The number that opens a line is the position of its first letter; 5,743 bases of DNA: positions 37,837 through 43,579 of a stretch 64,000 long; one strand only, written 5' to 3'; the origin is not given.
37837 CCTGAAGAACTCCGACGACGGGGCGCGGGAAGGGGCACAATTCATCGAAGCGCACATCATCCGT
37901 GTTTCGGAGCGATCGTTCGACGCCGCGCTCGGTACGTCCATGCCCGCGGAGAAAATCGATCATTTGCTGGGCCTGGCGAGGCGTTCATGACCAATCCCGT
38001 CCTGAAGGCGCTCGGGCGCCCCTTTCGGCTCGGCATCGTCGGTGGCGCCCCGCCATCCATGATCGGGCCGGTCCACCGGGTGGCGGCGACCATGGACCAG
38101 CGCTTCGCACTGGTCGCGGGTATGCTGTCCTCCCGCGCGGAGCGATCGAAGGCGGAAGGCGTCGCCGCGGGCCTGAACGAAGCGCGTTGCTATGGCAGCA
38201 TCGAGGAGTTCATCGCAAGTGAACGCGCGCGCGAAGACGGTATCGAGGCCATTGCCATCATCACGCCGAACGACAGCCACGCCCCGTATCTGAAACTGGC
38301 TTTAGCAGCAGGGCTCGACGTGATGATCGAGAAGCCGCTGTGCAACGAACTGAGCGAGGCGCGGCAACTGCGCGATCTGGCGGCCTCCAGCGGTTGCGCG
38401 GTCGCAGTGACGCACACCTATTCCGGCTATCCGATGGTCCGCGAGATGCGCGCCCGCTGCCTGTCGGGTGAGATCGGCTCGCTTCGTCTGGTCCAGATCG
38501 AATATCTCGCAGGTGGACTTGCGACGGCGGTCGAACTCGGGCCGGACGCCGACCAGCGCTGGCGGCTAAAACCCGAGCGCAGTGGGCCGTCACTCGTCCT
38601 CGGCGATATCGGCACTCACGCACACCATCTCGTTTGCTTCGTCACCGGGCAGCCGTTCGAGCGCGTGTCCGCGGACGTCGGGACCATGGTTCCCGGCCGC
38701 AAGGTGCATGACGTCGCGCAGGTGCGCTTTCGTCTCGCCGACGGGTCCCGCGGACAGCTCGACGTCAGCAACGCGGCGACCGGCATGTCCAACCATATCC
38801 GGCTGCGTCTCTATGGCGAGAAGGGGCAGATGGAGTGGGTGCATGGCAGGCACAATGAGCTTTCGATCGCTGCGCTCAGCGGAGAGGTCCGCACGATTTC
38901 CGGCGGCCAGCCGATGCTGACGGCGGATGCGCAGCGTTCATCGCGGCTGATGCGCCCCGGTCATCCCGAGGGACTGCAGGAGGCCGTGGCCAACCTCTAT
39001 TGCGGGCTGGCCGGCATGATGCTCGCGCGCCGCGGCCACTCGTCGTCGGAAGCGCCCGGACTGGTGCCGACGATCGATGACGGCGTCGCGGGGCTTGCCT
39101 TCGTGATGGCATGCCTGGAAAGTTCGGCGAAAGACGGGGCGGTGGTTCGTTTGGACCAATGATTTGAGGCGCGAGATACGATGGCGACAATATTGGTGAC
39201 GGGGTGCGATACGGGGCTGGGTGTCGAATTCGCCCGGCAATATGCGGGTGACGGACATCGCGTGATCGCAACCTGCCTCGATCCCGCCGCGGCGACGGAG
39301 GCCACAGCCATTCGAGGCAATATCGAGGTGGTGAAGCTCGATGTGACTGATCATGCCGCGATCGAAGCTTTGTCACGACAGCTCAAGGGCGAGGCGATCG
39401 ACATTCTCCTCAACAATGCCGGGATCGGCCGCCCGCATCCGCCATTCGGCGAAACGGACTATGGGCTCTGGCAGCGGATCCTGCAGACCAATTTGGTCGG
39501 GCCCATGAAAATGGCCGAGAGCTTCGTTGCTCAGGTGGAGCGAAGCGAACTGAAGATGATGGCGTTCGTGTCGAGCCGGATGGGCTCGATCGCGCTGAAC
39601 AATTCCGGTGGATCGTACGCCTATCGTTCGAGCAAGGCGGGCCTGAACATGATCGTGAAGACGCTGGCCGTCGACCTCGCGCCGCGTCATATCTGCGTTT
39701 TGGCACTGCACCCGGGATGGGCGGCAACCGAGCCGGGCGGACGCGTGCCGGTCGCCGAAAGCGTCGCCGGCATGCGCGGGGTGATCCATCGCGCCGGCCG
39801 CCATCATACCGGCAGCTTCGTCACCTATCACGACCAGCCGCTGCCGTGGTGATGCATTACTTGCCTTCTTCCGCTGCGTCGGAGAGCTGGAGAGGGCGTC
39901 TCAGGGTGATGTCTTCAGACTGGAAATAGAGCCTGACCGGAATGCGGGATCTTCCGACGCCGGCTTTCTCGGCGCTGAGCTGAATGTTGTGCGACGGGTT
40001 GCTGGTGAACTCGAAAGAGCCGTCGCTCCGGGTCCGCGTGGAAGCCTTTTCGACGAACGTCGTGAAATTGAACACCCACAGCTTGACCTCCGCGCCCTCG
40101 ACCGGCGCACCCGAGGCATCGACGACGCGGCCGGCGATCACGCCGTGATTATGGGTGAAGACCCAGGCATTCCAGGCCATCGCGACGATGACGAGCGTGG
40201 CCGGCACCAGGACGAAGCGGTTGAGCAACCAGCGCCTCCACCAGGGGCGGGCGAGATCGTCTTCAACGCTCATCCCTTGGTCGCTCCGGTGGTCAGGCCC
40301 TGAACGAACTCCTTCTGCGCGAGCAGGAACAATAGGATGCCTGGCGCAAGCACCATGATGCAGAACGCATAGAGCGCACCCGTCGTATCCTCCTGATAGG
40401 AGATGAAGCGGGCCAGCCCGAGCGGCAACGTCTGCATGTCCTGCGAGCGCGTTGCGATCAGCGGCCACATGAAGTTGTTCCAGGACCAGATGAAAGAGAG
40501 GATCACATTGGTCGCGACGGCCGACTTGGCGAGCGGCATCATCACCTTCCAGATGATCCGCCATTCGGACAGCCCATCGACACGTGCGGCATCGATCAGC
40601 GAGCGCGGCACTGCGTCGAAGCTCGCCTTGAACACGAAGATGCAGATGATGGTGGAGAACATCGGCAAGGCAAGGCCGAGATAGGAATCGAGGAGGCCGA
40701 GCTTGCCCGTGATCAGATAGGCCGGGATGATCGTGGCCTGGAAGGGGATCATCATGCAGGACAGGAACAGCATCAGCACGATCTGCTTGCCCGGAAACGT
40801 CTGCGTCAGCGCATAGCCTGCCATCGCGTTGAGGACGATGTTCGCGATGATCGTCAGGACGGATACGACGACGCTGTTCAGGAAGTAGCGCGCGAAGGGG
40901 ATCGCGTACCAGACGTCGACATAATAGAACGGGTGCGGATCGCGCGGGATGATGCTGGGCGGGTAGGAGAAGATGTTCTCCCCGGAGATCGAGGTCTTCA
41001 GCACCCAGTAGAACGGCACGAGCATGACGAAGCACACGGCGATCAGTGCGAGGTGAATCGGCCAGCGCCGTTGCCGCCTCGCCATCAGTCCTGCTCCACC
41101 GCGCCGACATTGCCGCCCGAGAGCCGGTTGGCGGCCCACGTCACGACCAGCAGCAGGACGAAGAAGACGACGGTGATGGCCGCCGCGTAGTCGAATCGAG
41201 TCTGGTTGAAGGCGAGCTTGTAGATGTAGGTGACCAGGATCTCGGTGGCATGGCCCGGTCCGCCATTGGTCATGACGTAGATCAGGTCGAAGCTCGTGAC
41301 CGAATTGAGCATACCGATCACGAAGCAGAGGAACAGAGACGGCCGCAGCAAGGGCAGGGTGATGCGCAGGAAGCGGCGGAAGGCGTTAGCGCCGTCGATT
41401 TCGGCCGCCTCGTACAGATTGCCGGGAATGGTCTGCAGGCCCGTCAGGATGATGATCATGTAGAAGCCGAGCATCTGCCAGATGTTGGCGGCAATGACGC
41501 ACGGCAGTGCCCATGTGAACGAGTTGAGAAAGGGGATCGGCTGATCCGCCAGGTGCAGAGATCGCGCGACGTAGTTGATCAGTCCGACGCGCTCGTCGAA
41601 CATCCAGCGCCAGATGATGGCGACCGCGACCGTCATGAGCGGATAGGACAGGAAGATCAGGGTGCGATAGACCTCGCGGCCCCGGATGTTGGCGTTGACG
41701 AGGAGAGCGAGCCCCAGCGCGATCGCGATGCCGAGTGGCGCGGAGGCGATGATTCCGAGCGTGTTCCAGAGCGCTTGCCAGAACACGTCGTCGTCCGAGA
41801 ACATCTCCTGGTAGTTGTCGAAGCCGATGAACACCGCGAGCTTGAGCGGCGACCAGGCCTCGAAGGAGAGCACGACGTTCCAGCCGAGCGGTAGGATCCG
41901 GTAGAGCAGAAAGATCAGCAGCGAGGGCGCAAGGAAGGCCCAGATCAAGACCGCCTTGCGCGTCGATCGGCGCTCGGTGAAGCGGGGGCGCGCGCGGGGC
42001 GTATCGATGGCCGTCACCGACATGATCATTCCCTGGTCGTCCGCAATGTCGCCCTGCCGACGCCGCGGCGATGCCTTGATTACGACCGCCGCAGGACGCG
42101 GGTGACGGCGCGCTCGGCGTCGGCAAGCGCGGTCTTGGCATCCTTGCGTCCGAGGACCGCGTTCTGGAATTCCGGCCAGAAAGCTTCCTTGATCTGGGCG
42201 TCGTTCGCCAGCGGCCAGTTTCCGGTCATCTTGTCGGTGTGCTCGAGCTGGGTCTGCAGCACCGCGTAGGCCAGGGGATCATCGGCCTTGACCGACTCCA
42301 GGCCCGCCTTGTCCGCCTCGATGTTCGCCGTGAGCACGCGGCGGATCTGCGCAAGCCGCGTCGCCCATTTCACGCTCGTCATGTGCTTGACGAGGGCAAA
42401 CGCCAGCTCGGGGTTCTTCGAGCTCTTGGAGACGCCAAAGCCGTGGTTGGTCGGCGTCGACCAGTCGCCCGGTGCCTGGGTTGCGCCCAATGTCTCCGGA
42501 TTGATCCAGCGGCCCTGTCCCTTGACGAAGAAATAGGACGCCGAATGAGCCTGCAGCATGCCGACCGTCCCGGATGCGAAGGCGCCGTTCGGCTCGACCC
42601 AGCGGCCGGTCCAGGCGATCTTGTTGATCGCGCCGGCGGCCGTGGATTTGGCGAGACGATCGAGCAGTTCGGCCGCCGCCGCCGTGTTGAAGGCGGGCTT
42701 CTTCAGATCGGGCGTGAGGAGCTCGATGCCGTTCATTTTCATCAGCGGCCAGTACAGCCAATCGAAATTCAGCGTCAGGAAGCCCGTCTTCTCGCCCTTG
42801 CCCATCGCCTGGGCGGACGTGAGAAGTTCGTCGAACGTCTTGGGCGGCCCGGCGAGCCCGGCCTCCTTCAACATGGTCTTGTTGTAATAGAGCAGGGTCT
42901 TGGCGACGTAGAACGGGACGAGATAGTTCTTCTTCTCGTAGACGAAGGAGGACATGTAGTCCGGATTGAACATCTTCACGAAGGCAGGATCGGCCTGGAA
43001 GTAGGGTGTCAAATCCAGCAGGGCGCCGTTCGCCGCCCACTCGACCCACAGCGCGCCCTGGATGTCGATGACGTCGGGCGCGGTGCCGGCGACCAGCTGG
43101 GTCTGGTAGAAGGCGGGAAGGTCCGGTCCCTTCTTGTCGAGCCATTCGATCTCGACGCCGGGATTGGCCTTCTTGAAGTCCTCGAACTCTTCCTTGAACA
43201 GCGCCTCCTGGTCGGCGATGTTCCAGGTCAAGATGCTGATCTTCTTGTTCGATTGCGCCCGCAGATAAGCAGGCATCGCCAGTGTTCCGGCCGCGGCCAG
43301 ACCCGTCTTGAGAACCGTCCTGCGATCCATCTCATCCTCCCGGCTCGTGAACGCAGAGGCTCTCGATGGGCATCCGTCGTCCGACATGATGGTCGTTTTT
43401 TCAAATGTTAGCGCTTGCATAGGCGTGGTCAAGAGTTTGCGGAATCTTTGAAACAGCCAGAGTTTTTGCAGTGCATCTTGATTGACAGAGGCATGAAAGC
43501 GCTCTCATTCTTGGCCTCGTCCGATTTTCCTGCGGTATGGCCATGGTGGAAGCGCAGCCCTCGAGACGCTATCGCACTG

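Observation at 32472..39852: Candidate undescribed catabolic system: two ARH-fold hydrolases, xylose-isomerase-like TIM barrel, Gfo/Idh/MocA oxidoreductase and SDR under LacI control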

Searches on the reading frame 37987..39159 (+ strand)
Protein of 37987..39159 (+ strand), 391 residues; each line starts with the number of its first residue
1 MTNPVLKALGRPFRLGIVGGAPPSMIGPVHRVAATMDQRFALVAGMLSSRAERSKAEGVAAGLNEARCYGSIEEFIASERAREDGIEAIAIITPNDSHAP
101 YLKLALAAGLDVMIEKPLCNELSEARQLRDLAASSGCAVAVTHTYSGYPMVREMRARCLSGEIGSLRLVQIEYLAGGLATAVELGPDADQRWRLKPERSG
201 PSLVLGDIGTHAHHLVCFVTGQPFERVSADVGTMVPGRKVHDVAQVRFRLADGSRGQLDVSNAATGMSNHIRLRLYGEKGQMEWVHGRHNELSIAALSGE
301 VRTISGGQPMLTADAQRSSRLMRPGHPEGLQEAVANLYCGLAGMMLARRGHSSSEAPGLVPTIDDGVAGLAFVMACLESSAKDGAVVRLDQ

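Call 4: search_protein_families(library=pfam, proteins=[window:37987-39159:+], max_evalue=0.01)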
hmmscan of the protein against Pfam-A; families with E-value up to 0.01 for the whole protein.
window:37987-39159:+ (391 aa): 3 families
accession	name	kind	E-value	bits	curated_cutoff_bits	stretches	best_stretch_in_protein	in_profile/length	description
PF22725.1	GFO_IDH_MocA_C3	-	9.8e-23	80.9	27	1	151-282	1-123/124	GFO/IDH/MocA C-terminal domain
PF01408.29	GFO_IDH_MocA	-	1.6e-16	61.5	24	1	13-143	1-120/120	Oxidoreductase family, NAD-binding Rossmann fold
PF02894.22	GFO_IDH_MocA_C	-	4.6e-13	49.9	22.9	1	160-384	6-214/218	Oxidoreductase family, C-terminal alpha/beta domain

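Call 5: search_protein_families(library=ncbifam, proteins=[window:37987-39159:+], max_evalue=0.01)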
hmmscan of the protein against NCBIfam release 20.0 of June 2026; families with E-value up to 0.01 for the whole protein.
window:37987-39159:+ (391 aa): 9 families
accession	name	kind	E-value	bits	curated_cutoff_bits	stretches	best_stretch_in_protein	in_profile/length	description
NF052479.1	LevoglcsnDh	equivalog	4.4e-20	71.7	650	1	83-242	71-223/386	levoglucosan dehydrogenase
NF041392.1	XylDh_Gfo6_Halo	equivalog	1.5e-18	66.8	350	1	35-294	36-285/350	D-xylose 1-dehydrogenase Gfo6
TIGR04380.1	myo_inos_iolG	equivalog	3.5e-12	45.8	355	1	26-295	12-263/330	inositol 2-dehydrogenase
NF008607.0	PRK11579.1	subfamily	1.1e-11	44.3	330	1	85-243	64-211/346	oxidoreductase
NF040723.1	UDP-GlcNAcDh_Arch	equivalog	6e-09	35.8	450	1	79-260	54-215/302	UDP-N-acetylglucosamine 3-dehydrogenase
NF007574.0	PRK10206.1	equivalog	4.6e-08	32.5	352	1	83-141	63-121/345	oxidoreductase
NF058561.1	BT_2158_fam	equivalog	8e-07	28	750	1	84-170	95-181/487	glycoside 3-dehydrogenase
NF058563.1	BT_2159_fam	equivalog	0.0014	17.7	650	1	83-180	60-157/350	disaccharide 3-dehydrogenase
TIGR01761.1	thiaz-red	subfamily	0.005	16.4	188.8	1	104-152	86-132/350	thiazolinyl imide reductase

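Call 15: search_solved_structures(query=window:37987-39159:+, max_evalue=0.001)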
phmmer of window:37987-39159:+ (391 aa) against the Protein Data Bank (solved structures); distinct sequences matched with E-value up to 0.001: 47.
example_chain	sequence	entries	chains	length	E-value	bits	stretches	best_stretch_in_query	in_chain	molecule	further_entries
3v5n_A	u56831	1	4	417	9e-82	278.6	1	12-388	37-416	Oxidoreductase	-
7d5m_A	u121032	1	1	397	4.2e-61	210.5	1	7-385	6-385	Oxidoreductase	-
7d5n_A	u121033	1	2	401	4.6e-61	210.4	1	7-385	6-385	Oxidoreductase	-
3dty_A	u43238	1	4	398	7.4e-59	203.1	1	9-384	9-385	Oxidoreductase, Gfo/Idh/MocA family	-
4h3v_A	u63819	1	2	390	4.5e-22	82.1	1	82-266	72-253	Oxidoreductase domain protein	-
4fb5_A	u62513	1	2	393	9e-17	64.7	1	60-332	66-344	Probable oxidoreductase protein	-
6a3f_A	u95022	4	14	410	5.7e-15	58.7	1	15-262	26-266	Putative dehydrogenase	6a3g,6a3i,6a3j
5ya8_A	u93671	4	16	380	1.5e-14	57.4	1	79-331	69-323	Scyllo-inositol dehydrogenase with L-glucose dehydrogenase activity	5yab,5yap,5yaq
6ktj_A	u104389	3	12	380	9.7e-14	54.7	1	79-331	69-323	Scyllo-inositol dehydrogenase with L-glucose dehydrogenase activity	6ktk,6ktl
6nor_A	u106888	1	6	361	3.7e-13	52.8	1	19-280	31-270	Putative NAD dependent dehydrogenase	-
8qc2_A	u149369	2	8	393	2.1e-10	43.7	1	61-171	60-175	Gfo/Idh/MocA family oxidoreductase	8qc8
3kux_A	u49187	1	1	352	1.6e-09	40.8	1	83-242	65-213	Putative oxidoreductase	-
1ryd_A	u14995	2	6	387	3.1e-09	39.8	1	42-227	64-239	glucose-fructose oxidoreductase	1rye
1ofg_A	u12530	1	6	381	3.4e-09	39.7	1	42-227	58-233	GLUCOSE-FRUCTOSE OXIDOREDUCTASE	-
2glx_A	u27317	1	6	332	3.8e-09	39.6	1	42-233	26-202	1,5-anhydro-D-fructose reductase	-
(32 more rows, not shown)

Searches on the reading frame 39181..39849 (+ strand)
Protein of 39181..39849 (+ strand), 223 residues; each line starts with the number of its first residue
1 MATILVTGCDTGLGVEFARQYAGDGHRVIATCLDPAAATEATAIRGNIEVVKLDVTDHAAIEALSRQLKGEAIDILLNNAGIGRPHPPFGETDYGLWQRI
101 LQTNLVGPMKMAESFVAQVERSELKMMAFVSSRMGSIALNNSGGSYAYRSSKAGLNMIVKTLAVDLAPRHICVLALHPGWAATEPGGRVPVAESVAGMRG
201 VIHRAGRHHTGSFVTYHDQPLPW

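Call 4: search_protein_families(library=pfam, proteins=[window:39181-39849:+], max_evalue=0.01)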
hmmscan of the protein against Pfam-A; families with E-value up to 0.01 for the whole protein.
window:39181-39849:+ (223 aa): 4 families
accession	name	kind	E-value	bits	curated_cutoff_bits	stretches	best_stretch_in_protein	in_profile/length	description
PF00106.31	adh_short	-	6.5e-32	111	26.6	1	3-184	2-185/195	short chain dehydrogenase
PF13561.12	adh_short_C2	-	2.5e-27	96.4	27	1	11-191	6-186/236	Enoyl-(Acyl carrier protein) reductase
PF08659.16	KR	-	2.8e-08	34.3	22.6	1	2-138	1-142/180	KR domain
PF01370.27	Epimerase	-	0.0036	17.2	20.9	1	4-84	1-76/240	NAD dependent epimerase/dehydratase family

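Call 5: search_protein_families(library=ncbifam, proteins=[window:39181-39849:+], max_evalue=0.01)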
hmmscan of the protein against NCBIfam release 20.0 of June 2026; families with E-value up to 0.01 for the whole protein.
window:39181-39849:+ (223 aa): 209 families (the best 25 are shown)
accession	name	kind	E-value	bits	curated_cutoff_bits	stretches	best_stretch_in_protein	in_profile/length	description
NF006035.0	PRK08177.1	equivalog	6.3e-48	163.2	251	1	2-223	5-228/228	SDR family oxidoreductase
NF005403.0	PRK06953.1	equivalog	1.2e-47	162.2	254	1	1-223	1-222/222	SDR family oxidoreductase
NF049951.1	HglthnlMButDhIsoH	equivalog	4.1e-34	118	350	1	1-184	1-180/226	1-hydroxy-2-glutathionyl-2-methyl-3-butene dehydrogenase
NF009466.0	PRK12826.1-2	subfamily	7.4e-28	97.7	222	1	3-189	5-195/248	3-oxoacyl-ACP reductase FabG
NF005559.1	PRK07231.1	subfamily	2.6e-27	95.9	215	1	3-184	6-189/249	glucose 1-dehydrogenase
NF006532.0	PRK09009.1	equivalog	9.9e-27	94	330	1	4-223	3-235/235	SDR family oxidoreductase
NF004778.0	PRK06124.1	equivalog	1e-25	90.6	303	1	3-190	13-202/256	SDR family oxidoreductase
NF006110.0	PRK08261.1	equivalog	1.4e-25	90.2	410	1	3-199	216-411/454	3-oxoacyl-ACP reductase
NF004824.0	PRK06180.1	subfamily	3.5e-24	85.4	298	1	2-188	5-190/279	oxidoreductase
NF006119.0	PRK08264.1-5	subfamily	5.4e-23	81.7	249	1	2-191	7-184/233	SDR family oxidoreductase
NF005118.0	PRK06550.1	equivalog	9.7e-23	81.2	270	1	3-183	7-175/236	3-oxoacyl-ACP reductase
NF005075.0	PRK06500.1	equivalog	1.7e-22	80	336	1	3-186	8-188/249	SDR family oxidoreductase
NF005893.0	PRK07856.1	equivalog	2.1e-22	79.6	255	1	3-185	11-186/255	SDR family oxidoreductase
NF004526.0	PRK05872.1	subfamily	2.3e-22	79.5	276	1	3-183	12-192/297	short-chain dehydrogenase/reductase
NF009464.0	PRK12824.1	subfamily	2.9e-22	79.5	269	1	4-184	5-188/245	3-oxoacyl-ACP reductase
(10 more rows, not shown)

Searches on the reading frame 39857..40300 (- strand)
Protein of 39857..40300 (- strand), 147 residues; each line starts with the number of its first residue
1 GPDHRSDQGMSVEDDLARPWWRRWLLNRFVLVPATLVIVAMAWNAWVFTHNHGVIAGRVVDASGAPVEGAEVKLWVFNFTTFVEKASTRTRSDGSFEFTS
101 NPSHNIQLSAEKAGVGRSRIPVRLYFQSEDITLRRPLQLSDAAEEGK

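Call 65: search_protein_families(library=pfam, max_evalue=0.01, proteins=[window:39857-40300:-])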
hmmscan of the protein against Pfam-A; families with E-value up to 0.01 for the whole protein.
window:39857-40300:- (147 aa): 6 families
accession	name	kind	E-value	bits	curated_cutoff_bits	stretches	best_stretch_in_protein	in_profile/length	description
PF13620.12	CarboxypepD_reg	-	8.6e-10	39.3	32.3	1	55-122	2-67/82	Carboxypeptidase regulatory-like domain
PF25020.1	TTR_TEN1-4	-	4.8e-05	23.6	27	1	52-114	6-63/86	Teneurin TTR-like domain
PF02369.22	Big_1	-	0.00024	21.6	34.9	1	56-99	22-65/93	Bacterial Ig-like domain (group 1)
PF13715.12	CarbopepD_reg_2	-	0.00071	20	32.2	1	55-124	1-64/88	CarboxypepD_reg-like domain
PF00775.27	Dioxygenase_C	-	0.0012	18.7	27.3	1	54-89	31-66/182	Dioxygenase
PF20598.4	DUF6795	-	0.0025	18.5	27.4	1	57-103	3-48/103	Domain of unknown function (DUF6795)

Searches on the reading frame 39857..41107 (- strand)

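Call 7: search_protein_families(library=pfam, proteins=[window:39857-41107:-], max_evalue=0.001)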
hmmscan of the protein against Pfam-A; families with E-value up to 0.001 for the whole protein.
window:39857-41107:- (416 aa): 2 families
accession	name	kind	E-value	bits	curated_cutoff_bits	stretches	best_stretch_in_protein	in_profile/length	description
PF13620.12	CarboxypepD_reg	-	5.8e-09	36.6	32.3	1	324-389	2-64/82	Carboxypeptidase regulatory-like domain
PF25020.1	TTR_TEN1-4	-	0.00039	20.7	27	1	321-383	6-63/86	Teneurin TTR-like domain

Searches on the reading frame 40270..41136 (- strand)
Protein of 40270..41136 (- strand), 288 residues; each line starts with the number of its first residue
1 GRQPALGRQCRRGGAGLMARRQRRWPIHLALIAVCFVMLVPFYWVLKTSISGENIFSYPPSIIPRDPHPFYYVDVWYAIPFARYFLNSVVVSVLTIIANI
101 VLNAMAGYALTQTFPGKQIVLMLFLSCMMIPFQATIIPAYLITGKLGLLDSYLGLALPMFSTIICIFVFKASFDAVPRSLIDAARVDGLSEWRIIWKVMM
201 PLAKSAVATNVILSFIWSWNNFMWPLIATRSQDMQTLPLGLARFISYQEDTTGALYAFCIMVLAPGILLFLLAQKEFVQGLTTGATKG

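Call 65: search_protein_families(library=pfam, max_evalue=0.01, proteins=[window:40270-41136:-])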
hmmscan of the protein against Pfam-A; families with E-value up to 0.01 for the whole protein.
window:40270-41136:- (288 aa): 1 family
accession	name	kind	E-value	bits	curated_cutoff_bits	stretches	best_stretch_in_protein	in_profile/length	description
PF00528.27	BPD_transp_1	-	4.8e-20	72.5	26.4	1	113-275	13-176/184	Binding-protein-dependent transport system inner membrane component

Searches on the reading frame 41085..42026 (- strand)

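Call 7: search_protein_families(library=pfam, proteins=[window:41085-42026:-], max_evalue=0.001)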
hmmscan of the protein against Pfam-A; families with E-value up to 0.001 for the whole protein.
window:41085-42026:- (313 aa): 1 family
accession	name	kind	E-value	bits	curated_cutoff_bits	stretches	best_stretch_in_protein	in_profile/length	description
PF00528.27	BPD_transp_1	-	7.5e-18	65.3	26.4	1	100-301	2-177/184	Binding-protein-dependent transport system inner membrane component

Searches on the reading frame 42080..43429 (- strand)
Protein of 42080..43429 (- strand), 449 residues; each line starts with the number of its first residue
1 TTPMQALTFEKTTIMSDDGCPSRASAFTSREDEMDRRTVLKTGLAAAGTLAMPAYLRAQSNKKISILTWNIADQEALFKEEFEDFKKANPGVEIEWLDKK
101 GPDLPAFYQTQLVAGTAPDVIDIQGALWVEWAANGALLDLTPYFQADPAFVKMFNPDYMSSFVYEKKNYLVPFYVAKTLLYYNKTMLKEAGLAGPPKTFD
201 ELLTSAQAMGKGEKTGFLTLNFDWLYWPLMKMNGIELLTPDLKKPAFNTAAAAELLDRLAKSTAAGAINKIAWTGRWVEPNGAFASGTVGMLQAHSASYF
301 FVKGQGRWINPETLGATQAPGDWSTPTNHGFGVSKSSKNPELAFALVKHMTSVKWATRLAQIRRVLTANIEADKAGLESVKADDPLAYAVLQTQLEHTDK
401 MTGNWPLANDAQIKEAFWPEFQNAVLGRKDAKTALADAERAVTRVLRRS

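Call 7: search_protein_families(library=pfam, proteins=[window:42080-43429:-], max_evalue=0.001)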
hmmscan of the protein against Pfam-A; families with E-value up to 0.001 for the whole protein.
window:42080-43429:- (449 aa): 2 families
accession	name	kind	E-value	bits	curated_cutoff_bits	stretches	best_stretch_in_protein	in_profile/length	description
PF01547.30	SBP_bac_1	-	3.5e-36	126.2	26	1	71-355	4-305/307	Bacterial extracellular solute-binding protein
PF13416.11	SBP_bac_8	-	1.4e-29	104.2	27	1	83-374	4-267/279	Bacterial extracellular solute-binding protein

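Call 59: search_solved_structures(query=window:42080-43429:-, max_evalue=0.001)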
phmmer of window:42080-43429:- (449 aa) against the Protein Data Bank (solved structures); distinct sequences matched with E-value up to 0.001: 57.
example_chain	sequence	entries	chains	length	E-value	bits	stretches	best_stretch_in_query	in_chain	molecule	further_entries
5f7v_A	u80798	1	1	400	3.7e-14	55.4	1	72-359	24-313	Lmo0181 protein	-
3k01_A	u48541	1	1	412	7.5e-14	54.4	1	69-359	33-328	Acarbose/maltose binding protein GacH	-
3jzj_A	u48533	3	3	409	8e-14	54.3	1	69-359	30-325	Acarbose/maltose binding protein GacH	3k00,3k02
6jai_A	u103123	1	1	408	1.3e-13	53.7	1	79-448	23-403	ABC transporter, periplasmic substrate-binding protein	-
6jaz_A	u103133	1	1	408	4.4e-13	51.9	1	79-448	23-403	ABC transporter, periplasmic substrate-binding protein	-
4qrz_A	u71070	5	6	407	7e-13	51.2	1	58-211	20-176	ABC-TYPE SUGAR TRANSPORTER | ABC transporter, substrate binding protein (Sugar)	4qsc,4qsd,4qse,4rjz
6jar_A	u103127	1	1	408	7.7e-13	51.1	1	79-448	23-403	ABC transporter, periplasmic substrate-binding protein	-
6jb0_A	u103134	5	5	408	8.3e-13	51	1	79-448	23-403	ABC transporter, periplasmic substrate-binding protein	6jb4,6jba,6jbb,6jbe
6j9w_A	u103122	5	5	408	8.5e-13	50.9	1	79-448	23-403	ABC transporter, periplasmic substrate-binding protein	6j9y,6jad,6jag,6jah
6jam_A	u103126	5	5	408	1.1e-12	50.6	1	79-448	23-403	ABC transporter, periplasmic substrate-binding protein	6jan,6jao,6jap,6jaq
6jal_A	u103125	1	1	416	1.1e-12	50.6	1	79-448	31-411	ABC transporter, periplasmic substrate-binding protein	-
5ysb_A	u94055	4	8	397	6.9e-11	44.7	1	66-239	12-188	Lin1841 protein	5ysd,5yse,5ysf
2heu_A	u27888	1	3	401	1.3e-09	40.5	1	78-212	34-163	Sugar ABC transporter, sugar-binding protein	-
2hfb_A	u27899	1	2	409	1.5e-09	40.3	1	78-212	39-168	Sugar ABC transporter, sugar-binding protein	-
6pql_A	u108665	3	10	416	1.9e-09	39.9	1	78-212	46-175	ABC transporter sugar-binding protein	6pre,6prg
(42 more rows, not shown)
